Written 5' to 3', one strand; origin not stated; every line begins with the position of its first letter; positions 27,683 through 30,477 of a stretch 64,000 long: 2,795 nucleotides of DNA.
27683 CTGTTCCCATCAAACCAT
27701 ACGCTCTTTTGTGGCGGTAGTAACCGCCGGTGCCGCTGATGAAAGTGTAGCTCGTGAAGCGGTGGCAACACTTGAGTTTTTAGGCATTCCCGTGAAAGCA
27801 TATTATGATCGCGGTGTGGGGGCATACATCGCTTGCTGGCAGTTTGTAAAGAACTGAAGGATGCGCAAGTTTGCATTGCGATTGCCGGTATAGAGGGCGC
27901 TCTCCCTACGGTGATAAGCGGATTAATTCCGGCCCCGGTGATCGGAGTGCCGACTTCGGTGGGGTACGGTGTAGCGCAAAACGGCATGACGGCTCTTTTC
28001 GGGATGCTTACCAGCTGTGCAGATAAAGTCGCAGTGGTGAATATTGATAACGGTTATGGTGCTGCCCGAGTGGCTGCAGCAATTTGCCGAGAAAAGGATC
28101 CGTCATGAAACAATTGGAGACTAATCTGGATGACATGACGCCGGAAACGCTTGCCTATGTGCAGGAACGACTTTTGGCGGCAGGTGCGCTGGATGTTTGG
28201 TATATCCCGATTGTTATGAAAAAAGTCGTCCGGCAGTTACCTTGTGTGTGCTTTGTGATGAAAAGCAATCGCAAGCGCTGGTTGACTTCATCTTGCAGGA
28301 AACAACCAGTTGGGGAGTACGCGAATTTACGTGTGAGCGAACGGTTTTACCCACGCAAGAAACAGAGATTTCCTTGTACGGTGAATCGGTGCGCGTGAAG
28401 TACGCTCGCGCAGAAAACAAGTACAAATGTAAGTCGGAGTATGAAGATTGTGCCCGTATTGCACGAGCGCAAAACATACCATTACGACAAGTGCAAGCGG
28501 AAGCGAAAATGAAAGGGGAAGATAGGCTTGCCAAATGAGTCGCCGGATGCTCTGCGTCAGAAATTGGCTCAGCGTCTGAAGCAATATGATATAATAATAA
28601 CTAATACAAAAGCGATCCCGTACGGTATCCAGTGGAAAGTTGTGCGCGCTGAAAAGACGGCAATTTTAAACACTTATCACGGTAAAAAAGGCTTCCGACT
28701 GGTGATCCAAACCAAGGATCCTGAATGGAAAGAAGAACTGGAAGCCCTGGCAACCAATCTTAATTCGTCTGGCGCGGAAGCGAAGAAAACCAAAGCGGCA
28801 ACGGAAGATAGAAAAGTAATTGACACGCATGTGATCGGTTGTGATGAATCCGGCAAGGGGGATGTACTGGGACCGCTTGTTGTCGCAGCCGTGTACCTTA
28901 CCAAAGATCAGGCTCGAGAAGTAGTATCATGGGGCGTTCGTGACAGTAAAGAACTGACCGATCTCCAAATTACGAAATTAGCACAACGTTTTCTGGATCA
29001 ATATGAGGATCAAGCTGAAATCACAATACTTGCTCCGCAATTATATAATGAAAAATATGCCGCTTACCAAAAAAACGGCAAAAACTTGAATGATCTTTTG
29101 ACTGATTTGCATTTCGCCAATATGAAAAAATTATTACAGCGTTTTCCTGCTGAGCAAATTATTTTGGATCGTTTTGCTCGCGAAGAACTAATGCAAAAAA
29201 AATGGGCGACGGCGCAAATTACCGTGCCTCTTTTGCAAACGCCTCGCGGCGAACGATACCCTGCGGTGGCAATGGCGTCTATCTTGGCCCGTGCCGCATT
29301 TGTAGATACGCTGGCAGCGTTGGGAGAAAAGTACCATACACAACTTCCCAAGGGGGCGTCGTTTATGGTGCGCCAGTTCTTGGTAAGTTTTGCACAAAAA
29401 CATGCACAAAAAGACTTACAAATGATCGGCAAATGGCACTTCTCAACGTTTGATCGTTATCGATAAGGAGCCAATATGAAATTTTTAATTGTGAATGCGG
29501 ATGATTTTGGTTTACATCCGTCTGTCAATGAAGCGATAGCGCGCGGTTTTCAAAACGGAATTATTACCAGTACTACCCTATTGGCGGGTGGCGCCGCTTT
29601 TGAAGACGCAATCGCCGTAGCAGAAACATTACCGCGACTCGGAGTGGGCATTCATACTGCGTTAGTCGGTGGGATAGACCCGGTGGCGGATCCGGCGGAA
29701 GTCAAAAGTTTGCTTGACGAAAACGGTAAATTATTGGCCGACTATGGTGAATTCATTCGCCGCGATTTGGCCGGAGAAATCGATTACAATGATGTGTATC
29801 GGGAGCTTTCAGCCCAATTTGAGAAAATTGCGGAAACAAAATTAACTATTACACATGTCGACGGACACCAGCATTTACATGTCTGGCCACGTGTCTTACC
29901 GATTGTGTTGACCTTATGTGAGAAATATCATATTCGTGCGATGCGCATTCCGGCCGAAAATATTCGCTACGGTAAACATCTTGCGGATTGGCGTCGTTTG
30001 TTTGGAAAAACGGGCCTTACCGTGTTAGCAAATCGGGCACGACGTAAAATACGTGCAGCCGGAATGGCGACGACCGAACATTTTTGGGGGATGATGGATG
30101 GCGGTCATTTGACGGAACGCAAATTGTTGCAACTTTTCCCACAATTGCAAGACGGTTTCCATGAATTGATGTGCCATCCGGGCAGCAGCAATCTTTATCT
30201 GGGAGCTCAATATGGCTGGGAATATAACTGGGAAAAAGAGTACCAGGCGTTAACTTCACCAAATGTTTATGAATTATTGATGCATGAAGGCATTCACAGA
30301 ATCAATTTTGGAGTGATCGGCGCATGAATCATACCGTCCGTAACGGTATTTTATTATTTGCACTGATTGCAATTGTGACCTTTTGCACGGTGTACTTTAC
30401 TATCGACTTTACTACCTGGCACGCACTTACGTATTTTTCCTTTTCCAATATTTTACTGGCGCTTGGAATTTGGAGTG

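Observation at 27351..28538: Decayed nickel-pincer (lar) locus: larB with a nonsense codon plus a frameshift, and larC reduced to a frameshifted LarC2 fragment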

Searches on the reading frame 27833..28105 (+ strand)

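Call 45: search_protein_families(library=ncbifam, max_evalue=0.001, proteins=[L009:10001-10453:+, L009:8472-9278:+])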
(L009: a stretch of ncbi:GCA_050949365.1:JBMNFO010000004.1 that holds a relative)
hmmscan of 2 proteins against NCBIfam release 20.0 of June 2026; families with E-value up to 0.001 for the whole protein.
L009:10001-10453:+ (151 aa): 1 family
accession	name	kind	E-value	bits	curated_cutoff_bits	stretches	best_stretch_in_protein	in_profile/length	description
NF052512.1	nickel_LarC2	equivalog_domain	1.6e-43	147.5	50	1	10-127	1-118/118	nickel pincer cofactor biosynthesis protein LarC2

L009:8472-9278:+ (269 aa): 11 families
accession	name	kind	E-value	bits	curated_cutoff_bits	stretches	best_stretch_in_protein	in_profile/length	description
TIGR00268.2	TIGR00268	equivalog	2e-88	296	150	1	4-266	1-259/259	ATP-dependent sacrificial sulfur transferase LarE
NF010587.0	PRK13980.1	equivalog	2.8e-08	33.3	255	1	15-82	30-97/267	NAD+ synthase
NF010588.0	PRK13981.1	equivalog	4.9e-08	31.8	479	1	18-82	287-351/546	NAD+ synthase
NF002048.0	PRK00876.1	subfamily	4.7e-07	28.9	313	1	9-76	31-97/330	NAD(+) synthase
NF010392.0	PRK13820.1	equivalog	6.4e-06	25.4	512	1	16-167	2-162/395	argininosuccinate synthase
NF006351.0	PRK08576.1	equivalog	5.5e-05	21.9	290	1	2-130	221-344/436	hypothetical protein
TIGR00552.1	nadE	equivalog_domain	0.00014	21.2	63.65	1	18-83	24-90/251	NAD(+) synthase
TIGR00032.1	argG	equivalog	0.00017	21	268.2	1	18-76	1-57/394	argininosuccinate synthase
NF000848.1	PRK00074.1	equivalog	0.0003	19.5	400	1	10-77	207-275/512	glutamine-hydrolyzing GMP synthase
TIGR00884.1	guaA_Cterm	equivalog_domain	0.00044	19.6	338.75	0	11-79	11-79/310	glutamine-hydrolyzing GMP synthase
TIGR00364.1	TIGR00364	equivalog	0.00046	19.8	150.3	0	21-82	3-62/201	7-cyano-7-deazaguanine synthase QueC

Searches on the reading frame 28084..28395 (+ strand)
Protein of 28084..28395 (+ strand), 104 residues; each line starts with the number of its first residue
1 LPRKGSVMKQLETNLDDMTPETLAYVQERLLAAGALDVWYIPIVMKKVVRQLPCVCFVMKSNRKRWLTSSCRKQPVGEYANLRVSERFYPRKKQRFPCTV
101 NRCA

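Call 45: search_protein_families(library=ncbifam, max_evalue=0.001, proteins=[L009:10001-10453:+, L009:8472-9278:+])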
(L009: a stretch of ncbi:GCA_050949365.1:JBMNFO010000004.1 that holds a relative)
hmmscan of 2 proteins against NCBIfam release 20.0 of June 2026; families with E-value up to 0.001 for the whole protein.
L009:10001-10453:+ (151 aa): 1 family
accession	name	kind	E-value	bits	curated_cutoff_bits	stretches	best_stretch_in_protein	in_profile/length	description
NF052512.1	nickel_LarC2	equivalog_domain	1.6e-43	147.5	50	1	10-127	1-118/118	nickel pincer cofactor biosynthesis protein LarC2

L009:8472-9278:+ (269 aa): 11 families
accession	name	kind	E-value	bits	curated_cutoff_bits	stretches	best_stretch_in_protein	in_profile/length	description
TIGR00268.2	TIGR00268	equivalog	2e-88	296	150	1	4-266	1-259/259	ATP-dependent sacrificial sulfur transferase LarE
NF010587.0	PRK13980.1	equivalog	2.8e-08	33.3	255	1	15-82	30-97/267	NAD+ synthase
NF010588.0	PRK13981.1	equivalog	4.9e-08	31.8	479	1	18-82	287-351/546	NAD+ synthase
NF002048.0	PRK00876.1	subfamily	4.7e-07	28.9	313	1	9-76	31-97/330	NAD(+) synthase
NF010392.0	PRK13820.1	equivalog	6.4e-06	25.4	512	1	16-167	2-162/395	argininosuccinate synthase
NF006351.0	PRK08576.1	equivalog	5.5e-05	21.9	290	1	2-130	221-344/436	hypothetical protein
TIGR00552.1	nadE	equivalog_domain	0.00014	21.2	63.65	1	18-83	24-90/251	NAD(+) synthase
TIGR00032.1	argG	equivalog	0.00017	21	268.2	1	18-76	1-57/394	argininosuccinate synthase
NF000848.1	PRK00074.1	equivalog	0.0003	19.5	400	1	10-77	207-275/512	glutamine-hydrolyzing GMP synthase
TIGR00884.1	guaA_Cterm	equivalog_domain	0.00044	19.6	338.75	0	11-79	11-79/310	glutamine-hydrolyzing GMP synthase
TIGR00364.1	TIGR00364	equivalog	0.00046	19.8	150.3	0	21-82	3-62/201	7-cyano-7-deazaguanine synthase QueC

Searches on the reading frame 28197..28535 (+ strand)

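Call 45: search_protein_families(library=ncbifam, max_evalue=0.001, proteins=[L009:10001-10453:+, L009:8472-9278:+])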
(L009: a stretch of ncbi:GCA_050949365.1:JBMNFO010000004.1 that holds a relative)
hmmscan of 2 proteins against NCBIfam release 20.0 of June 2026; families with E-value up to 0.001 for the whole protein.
L009:10001-10453:+ (151 aa): 1 family
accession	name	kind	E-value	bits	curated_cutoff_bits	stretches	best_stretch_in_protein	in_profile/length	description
NF052512.1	nickel_LarC2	equivalog_domain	1.6e-43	147.5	50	1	10-127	1-118/118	nickel pincer cofactor biosynthesis protein LarC2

L009:8472-9278:+ (269 aa): 11 families
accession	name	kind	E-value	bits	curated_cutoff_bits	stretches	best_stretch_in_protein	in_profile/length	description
TIGR00268.2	TIGR00268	equivalog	2e-88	296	150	1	4-266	1-259/259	ATP-dependent sacrificial sulfur transferase LarE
NF010587.0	PRK13980.1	equivalog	2.8e-08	33.3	255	1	15-82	30-97/267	NAD+ synthase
NF010588.0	PRK13981.1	equivalog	4.9e-08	31.8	479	1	18-82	287-351/546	NAD+ synthase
NF002048.0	PRK00876.1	subfamily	4.7e-07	28.9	313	1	9-76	31-97/330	NAD(+) synthase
NF010392.0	PRK13820.1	equivalog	6.4e-06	25.4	512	1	16-167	2-162/395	argininosuccinate synthase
NF006351.0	PRK08576.1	equivalog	5.5e-05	21.9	290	1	2-130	221-344/436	hypothetical protein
TIGR00552.1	nadE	equivalog_domain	0.00014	21.2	63.65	1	18-83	24-90/251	NAD(+) synthase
TIGR00032.1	argG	equivalog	0.00017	21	268.2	1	18-76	1-57/394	argininosuccinate synthase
NF000848.1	PRK00074.1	equivalog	0.0003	19.5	400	1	10-77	207-275/512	glutamine-hydrolyzing GMP synthase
TIGR00884.1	guaA_Cterm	equivalog_domain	0.00044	19.6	338.75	0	11-79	11-79/310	glutamine-hydrolyzing GMP synthase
TIGR00364.1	TIGR00364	equivalog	0.00046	19.8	150.3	0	21-82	3-62/201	7-cyano-7-deazaguanine synthase QueC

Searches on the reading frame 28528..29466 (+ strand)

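Call 4: search_protein_families(library=pfam, max_evalue=0.01, proteins=[window:28528-29466:+])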
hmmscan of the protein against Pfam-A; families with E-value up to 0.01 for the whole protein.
window:28528-29466:+ (312 aa): 1 family
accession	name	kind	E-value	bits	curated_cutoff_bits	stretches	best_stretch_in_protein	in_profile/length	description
PF01351.25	RNase_HII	-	1e-28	101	25.8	1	103-307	1-198/199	Ribonuclease HII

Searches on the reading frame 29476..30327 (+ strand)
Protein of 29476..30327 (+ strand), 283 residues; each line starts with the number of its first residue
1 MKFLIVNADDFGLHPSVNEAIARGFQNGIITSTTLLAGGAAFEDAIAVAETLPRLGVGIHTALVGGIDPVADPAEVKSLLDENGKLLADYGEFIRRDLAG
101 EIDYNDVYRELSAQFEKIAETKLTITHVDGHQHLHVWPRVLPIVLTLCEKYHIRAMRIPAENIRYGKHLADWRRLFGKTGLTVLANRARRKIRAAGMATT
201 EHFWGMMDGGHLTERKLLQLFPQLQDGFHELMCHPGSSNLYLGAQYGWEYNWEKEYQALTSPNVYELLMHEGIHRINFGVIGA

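Call 4: search_protein_families(library=pfam, max_evalue=0.01, proteins=[window:29476-30327:+])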
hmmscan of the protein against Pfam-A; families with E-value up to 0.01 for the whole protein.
window:29476-30327:+ (283 aa): 1 family
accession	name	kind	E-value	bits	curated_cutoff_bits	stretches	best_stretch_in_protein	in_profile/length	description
PF04794.17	YdjC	-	1.4e-70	238.6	29.7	1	4-268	2-264/266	YdjC-like protein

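Call 7: find_encoding_contigs(protein=window:29476-30327:+, flank=6000, max_places=10)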
Protein window:29476-30327:+ (283 aa): 24 contigs read that carry it; 1 place shown.
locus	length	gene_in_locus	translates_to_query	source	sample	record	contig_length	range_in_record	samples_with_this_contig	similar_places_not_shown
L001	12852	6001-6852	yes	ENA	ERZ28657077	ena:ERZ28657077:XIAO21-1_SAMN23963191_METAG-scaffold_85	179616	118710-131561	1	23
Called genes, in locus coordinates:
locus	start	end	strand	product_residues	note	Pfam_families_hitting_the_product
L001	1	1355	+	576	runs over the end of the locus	PF00664:ABC_membrane, PF00005:ABC_tran, PF02463:SMC_N (weak)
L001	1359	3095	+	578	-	PF00664:ABC_membrane, PF02463:SMC_N (weak), PF00005:ABC_tran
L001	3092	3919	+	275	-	PF22435:MRM3-like_sub_bind, PF08032:SpoU_sub_bind (faint), PF00588:SpoU_methylase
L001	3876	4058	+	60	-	-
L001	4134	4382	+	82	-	-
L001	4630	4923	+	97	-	PF01969:Ni_insertion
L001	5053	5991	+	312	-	PF01351:RNase_HII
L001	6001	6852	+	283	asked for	PF04794:YdjC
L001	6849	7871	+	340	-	PF03706:LPG_synthase_TM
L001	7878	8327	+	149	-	PF13291:ACT_4 (faint)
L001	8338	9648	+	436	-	PF03447:NAD_binding_3, PF00742:Homoserine_dh, PF22629:ACT_AHAS_ss (weak)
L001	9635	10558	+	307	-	PF00288:GHMP_kinases_N, PF08544:GHMP_kinases_C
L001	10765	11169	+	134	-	PF00334:NDK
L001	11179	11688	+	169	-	PF01923:Cob_adeno_trans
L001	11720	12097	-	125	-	-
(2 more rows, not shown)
